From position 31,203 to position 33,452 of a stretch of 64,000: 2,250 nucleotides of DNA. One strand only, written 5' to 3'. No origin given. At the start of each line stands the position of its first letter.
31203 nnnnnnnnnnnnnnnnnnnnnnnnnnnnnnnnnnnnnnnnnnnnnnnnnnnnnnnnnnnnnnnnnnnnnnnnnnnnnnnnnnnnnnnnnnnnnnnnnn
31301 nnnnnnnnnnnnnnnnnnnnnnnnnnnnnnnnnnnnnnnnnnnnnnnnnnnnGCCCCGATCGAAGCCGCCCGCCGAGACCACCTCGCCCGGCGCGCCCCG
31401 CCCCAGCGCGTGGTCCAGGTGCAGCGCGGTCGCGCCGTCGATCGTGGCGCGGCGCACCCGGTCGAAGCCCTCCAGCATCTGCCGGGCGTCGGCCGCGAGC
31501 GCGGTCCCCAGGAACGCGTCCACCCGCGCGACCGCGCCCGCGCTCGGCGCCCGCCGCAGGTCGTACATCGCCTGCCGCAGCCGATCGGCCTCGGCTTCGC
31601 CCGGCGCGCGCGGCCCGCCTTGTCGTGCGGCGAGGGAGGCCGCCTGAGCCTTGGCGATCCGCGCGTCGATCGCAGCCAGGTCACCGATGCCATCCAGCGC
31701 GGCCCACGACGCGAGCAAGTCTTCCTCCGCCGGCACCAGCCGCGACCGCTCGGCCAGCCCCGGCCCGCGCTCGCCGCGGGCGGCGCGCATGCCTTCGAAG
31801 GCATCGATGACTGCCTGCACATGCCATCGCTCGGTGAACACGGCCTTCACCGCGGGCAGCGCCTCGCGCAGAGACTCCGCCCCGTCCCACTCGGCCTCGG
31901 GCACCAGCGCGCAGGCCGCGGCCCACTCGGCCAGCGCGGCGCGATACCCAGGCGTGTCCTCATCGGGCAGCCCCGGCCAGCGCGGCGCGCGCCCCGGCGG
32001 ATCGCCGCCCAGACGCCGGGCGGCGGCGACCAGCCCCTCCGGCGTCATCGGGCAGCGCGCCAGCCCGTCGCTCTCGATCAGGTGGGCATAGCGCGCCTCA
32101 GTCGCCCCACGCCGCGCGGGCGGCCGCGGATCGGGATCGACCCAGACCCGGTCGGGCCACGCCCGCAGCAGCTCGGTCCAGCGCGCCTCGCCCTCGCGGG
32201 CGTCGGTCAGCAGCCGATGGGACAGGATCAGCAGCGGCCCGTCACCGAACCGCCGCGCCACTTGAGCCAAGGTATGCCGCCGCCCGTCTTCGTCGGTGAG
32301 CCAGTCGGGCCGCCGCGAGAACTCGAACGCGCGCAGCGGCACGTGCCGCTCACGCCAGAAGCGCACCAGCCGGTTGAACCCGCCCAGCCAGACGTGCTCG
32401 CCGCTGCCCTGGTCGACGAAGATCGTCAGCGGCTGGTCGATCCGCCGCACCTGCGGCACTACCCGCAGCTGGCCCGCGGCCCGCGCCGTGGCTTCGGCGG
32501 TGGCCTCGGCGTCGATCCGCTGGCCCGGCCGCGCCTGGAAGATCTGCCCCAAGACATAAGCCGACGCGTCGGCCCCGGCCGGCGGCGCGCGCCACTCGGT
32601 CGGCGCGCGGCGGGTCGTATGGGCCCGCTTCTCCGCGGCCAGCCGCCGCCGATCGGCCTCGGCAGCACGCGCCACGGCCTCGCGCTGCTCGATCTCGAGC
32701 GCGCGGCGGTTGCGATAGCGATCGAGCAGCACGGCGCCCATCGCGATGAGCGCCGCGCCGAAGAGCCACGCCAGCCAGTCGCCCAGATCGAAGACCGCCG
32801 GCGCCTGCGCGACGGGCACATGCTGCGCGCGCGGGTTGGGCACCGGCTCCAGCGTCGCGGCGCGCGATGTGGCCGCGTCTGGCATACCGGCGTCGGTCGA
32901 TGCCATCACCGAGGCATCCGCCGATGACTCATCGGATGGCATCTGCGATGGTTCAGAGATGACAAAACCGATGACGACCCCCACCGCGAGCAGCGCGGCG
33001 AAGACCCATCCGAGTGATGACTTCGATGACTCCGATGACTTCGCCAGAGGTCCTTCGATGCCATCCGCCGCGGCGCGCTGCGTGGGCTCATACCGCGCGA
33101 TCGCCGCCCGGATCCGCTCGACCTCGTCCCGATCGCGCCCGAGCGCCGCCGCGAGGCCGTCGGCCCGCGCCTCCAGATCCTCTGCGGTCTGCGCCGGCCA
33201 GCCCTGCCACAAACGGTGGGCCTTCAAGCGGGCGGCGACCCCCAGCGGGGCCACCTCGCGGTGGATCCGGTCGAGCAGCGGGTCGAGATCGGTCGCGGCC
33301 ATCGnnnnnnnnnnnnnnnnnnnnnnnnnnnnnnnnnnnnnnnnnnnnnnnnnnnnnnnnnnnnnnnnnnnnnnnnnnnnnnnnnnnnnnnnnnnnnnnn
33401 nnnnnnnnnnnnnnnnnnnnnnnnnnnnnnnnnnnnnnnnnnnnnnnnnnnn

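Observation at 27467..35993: MoxR AAA+ ATPase operon with a vWA-like transmembrane protein carrying an extracytoplasmic FGE-sulfatase domain, a second FGE-sulfatase protein, a methyltransferase and an EAD/trypsin-like partner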

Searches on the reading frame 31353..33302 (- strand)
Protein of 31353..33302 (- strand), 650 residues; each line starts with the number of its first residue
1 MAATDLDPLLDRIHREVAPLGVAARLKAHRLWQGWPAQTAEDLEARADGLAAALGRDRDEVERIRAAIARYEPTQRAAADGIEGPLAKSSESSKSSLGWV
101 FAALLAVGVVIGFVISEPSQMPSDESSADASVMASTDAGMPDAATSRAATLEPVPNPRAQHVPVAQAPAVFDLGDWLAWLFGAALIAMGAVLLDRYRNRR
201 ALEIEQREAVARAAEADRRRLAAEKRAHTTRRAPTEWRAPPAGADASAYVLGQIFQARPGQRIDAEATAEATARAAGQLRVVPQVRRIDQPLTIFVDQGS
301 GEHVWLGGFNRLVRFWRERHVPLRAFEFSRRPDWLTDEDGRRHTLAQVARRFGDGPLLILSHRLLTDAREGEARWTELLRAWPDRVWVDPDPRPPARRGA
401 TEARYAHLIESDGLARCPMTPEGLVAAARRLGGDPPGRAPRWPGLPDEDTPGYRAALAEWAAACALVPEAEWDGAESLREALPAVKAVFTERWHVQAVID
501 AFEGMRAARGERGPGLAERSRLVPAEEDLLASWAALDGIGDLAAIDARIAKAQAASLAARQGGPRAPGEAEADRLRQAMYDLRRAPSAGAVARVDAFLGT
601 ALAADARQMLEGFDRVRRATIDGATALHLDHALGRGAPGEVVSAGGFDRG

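Call 63: search_protein_families(library=pfam, alignment_id=A5, max_evalue=0.01)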
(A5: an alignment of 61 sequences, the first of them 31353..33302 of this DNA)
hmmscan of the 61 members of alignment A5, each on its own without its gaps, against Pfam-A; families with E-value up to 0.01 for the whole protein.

A. member 1, window:31353-33302:- (650 aa): 0 families

B. families by the number of members that match (of 61 scanned): 29 families (the first 25 are shown)
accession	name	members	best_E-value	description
PF18911.6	PKD_4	10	2.6e-15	PKD domain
PF00801.26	PKD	10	1.3e-12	PKD domain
PF05762.20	VWA_CoxE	3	1.5e-07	VWA domain containing CoxE-like protein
PF14316.11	DUF4381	3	4e-06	Domain of unknown function (DUF4381)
PF13620.12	CarboxypepD_reg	2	0.00022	Carboxypeptidase regulatory-like domain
PF02412.23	TSP_3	1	1.3e-23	Thrombospondin type 3 repeat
PF00561.26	Abhydrolase_1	1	6.7e-23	alpha/beta hydrolase fold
PF12146.15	Hydrolase_4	1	3.3e-14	Serine aminopeptidase, S33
PF12697.13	Abhydrolase_6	1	1.9e-12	Alpha/beta hydrolase family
PF20408.4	Abhydrolase_11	1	6.2e-07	Alpha/beta hydrolase domain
PF13245.12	AAA_19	1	8.3e-05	AAA domain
PF19995.5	iSTAND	1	0.00011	inactive STAND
PF02230.22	Abhydrolase_2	1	0.00019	Phospholipase/Carboxylesterase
PF00529.27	CusB_dom_1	1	0.00024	Cation efflux system protein CusB domain 1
PF00580.27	UvrD-helicase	1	0.00054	UvrD/REP helicase N-terminal domain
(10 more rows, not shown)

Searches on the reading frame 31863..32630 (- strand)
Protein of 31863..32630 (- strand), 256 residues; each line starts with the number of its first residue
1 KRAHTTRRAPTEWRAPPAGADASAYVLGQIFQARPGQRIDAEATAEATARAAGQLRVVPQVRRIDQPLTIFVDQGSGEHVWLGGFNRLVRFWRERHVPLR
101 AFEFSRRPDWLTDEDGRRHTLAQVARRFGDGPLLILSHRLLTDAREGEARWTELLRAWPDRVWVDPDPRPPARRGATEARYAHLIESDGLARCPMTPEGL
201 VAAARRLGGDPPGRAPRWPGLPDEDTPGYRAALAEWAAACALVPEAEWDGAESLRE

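Call 67: predict_structure(protein=window:31863-32630:-)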
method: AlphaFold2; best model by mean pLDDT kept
length: 256 residues; sequences in the alignment: 1
mean_pLDDT: 42.2   pTM: 0.34
mean pLDDT of the five models: 42.2, 38.4, 36.1, 36.0, 35.6
residues with pLDDT >= 90: 0; 70-90: 6; 50-70: 63; < 50: 187
segments of 3 or more residues with pLDDT < 50: 1-67, 74-88, 137-148, 158-221, 237-247, 249-256
pLDDT, mean of each block of 10 residues (from residue 1): 34 35 34 34 35 27 42 43 44 52 58 70 60 48 45 49 37 29 28 30 35 37 55 50 44 40
secondary structure, 60 per line:
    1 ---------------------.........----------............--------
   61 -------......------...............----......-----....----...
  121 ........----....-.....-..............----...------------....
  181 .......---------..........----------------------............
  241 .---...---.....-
elements in order: H22-30 H41-52 E68-73 H80-94 E99-104 E110-113 E118-120 H121-128 E133-136 H138-142 H144-157 E162-164 H177-187 H197-206 H229-241 H251-255

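Call 69: fold_search(model_id=the predicted structure, library=pdb)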
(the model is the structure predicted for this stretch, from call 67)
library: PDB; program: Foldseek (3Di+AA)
matches with E <= 10: 702; with E <= 0.001: 0
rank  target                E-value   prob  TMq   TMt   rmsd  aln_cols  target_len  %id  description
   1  6mxc_C                3.9e-02  0.60  0.20  0.22   5.9        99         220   16  Crystal structure of Trypanosoma brucei hypoxanthine-guanine-xanthine phosphoribosyltranferase in complex with GMP (released 2019-07-24)
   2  1j8m                  5.7e-02  0.38  0.22  0.20  12.3       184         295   11  Signal Recognition Particle conserved GTPase domain from A. ambivalens (released 2001-06-13)
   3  6wn8_A                6.9e-02  0.21  0.20  0.23  11.6       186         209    8  2.70 Angstrom Resolution Crystal Structure of Uracil Phosphoribosyl Transferase from Klebsiella pneumoniae (released 2020-05-06)
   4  6mxc_B                8.4e-02  0.66  0.23  0.26   4.8       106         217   11  Crystal structure of Trypanosoma brucei hypoxanthine-guanine-xanthine phosphoribosyltranferase in complex with GMP (released 2019-07-24)
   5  8fwz_A                8.4e-02  0.63  0.23  0.26   5.8       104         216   12  Crystal structure of the Trypanosoma cruzi hypoxanthine-guanine-xanthine phosphoribosyltransferase (HGXPRT), isoform D (released 2023-07-19)
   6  2nrw                  9.6e-02  0.20  0.19  0.22  15.2       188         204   13  Crystal structure of the C terminal half of UvrC (released 2007-02-06)
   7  6cy5_B                1.2e-01  0.21  0.19  0.16   7.1       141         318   12  Crystal structure of Signal recognition particle receptor FtsY from Elizabethkingia anophelis in complex with GDP (released 2018-05-02)
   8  5er3                  1.2e-01  0.20  0.17  0.14  13.2       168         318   10  Crystal structure of ABC transporter system solute-binding protein from Rhodopirellula baltica SH 1 (released 2015-11-25)
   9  8fx2_A                1.5e-01  0.44  0.21  0.24   5.9       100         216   14  Crystal structure of the Trypanosoma cruzi hypoxanthine-guanine-xanthine phosphoribosyltransferase (HGXPRT), isoform D (released 2023-07-19)
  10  8fwy_A                1.5e-01  0.30  0.15  0.17   6.3        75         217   15  Crystal structure of the Trypanosoma cruzi hypoxanthine-guanine-xanthine phosphoribosyltransferase (HGXPRT), isoform D (released 2023-07-19)
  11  8fx1_A                1.6e-01  0.38  0.21  0.24   5.9       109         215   15  Crystal structure of the Trypanosoma cruzi hypoxanthine-guanine-xanthine phosphoribosyltransferase (HGXPRT), isoform D (released 2023-07-19)
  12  2jh3_A                1.6e-01  0.30  0.27  0.17  13.0       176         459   14  The crystal structure of DR2241 from Deinococcus radiodurans at 1.9 A resolution reveals a multi-domain protein with s (released 2007-06-19)
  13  6mxc_D                1.7e-01  0.38  0.21  0.24   5.0       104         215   12  Crystal structure of Trypanosoma brucei hypoxanthine-guanine-xanthine phosphoribosyltranferase in complex with GMP (released 2019-07-24)
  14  6mxc_E                1.7e-01  0.38  0.20  0.23   5.4       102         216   12  Crystal structure of Trypanosoma brucei hypoxanthine-guanine-xanthine phosphoribosyltranferase in complex with GMP (released 2019-07-24)
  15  6apt_A                1.8e-01  0.63  0.25  0.35   6.4       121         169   16  Trypanosoma brucei hypoxanthine guanine phosphoribosyltransferase in complex with {[(2S)-3-(2-amino-6-oxo-1,6-dihydro- (released 2018-03-14)
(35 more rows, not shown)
